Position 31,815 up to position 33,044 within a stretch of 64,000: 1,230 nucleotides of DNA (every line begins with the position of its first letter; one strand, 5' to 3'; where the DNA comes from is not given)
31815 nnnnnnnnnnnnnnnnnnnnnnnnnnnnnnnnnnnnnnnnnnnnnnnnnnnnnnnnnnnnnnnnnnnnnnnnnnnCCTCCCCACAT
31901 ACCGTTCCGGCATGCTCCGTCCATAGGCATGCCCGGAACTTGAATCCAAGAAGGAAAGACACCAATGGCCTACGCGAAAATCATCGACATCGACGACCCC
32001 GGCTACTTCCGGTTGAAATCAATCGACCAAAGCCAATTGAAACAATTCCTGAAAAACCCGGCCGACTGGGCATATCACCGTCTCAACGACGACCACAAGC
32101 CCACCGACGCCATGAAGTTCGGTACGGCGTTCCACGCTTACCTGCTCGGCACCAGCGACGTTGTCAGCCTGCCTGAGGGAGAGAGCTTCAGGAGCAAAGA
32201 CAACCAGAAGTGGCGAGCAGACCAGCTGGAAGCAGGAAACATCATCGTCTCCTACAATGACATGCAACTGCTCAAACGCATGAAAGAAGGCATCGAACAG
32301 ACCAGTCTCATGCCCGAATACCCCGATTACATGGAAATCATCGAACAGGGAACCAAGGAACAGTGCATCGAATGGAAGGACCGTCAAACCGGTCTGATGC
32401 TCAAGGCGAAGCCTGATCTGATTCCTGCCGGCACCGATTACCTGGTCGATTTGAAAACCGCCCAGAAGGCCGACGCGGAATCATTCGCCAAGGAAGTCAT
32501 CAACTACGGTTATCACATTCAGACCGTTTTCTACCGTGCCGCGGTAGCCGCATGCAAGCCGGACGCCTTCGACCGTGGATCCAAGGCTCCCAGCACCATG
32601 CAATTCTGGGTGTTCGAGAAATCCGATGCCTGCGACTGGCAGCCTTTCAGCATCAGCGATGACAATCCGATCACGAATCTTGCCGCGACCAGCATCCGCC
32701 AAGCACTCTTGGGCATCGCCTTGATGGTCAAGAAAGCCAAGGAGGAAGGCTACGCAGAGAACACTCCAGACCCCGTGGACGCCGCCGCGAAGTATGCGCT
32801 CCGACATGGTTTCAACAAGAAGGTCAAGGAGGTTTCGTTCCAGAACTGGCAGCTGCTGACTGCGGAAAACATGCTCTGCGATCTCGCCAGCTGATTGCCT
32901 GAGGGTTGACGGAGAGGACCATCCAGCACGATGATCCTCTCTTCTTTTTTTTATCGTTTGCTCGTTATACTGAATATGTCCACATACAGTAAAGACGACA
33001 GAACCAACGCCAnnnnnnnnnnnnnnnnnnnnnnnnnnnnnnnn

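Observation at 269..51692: Dispersed 24-bp promoter-operator family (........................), about 12 copies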

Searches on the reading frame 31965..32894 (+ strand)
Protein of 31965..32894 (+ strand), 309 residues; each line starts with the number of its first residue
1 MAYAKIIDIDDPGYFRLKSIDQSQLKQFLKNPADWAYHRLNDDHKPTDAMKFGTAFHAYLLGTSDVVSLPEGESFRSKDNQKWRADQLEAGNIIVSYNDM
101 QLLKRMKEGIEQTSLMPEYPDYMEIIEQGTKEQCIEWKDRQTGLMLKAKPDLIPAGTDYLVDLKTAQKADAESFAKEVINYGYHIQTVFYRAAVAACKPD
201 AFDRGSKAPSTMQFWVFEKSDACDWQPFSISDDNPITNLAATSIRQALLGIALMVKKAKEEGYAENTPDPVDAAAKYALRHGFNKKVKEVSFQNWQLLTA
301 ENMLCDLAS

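Call 8: search_protein_families(library=pfam, proteins=[window:31965-32894:+], max_evalue=0.01)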
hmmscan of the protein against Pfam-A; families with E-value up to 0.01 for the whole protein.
window:31965-32894:+ (309 aa): 2 families
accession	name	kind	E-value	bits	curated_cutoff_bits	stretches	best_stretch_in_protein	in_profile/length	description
PF12684.13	DUF3799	-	2.3e-20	73.8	26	1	23-264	3-224/233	PDDEXK-like domain of unknown function (DUF3799)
PF12705.13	PDDEXK_1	-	9.9e-10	39.2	22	1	22-220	4-194/247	PD-(D/E)XK nuclease superfamily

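Call 9: search_protein_families(library=phrogs, proteins=[window:31965-32894:+], max_evalue=0.001)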
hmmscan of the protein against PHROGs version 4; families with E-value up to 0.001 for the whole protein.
window:31965-32894:+ (309 aa): 3 families
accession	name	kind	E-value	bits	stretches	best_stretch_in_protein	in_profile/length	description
phrog_412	-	DNA, RNA and nucleotide metabolism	3.9e-43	149.3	1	14-265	149-395/440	exonuclease VIII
phrog_1227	-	DNA, RNA and nucleotide metabolism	2.8e-10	40.9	1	17-197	16-188/268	exonuclease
phrog_607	-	DNA, RNA and nucleotide metabolism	1.4e-08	34.5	1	128-208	737-804/883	exonuclease VII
